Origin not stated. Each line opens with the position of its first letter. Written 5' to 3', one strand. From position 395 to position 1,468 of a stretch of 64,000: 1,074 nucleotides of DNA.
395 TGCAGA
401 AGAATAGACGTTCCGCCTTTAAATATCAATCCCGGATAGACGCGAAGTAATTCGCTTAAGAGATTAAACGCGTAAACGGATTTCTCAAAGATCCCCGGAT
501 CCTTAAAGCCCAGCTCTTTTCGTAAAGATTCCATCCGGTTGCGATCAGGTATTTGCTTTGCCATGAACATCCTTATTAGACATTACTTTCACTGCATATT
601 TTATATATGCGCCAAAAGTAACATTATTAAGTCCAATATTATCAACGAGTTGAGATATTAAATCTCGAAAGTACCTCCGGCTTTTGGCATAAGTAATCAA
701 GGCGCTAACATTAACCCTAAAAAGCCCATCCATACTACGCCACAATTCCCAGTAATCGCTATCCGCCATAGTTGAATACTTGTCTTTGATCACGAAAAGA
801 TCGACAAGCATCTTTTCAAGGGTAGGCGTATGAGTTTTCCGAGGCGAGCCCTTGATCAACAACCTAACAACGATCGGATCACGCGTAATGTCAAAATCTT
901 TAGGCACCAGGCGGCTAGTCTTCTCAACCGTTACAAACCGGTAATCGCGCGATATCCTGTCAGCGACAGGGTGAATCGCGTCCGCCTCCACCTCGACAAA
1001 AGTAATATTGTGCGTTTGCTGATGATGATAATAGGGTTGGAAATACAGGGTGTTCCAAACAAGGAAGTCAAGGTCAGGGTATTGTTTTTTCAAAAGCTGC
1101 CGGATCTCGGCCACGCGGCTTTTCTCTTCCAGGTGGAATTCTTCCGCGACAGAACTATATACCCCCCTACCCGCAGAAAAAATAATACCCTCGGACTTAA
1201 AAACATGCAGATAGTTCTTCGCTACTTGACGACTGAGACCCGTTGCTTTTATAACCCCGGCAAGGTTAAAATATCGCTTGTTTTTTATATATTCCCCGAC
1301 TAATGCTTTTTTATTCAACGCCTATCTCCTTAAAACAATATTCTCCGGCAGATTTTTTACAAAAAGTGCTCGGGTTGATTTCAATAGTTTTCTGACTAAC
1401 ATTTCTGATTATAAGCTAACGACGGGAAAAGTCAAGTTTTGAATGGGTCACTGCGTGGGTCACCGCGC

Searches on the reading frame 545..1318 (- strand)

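Call 108: search_protein_families(library=pfam, max_evalue=0.0001, proteins=[window:545-1318:-])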
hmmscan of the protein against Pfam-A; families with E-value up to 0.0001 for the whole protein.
window:545-1318:- (257 aa): 1 family
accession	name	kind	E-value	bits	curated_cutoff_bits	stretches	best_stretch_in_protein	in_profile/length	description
PF20217.3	DUF6577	-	1.6e-43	149.3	27.8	1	34-227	3-200/204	Family of unknown function (DUF6577)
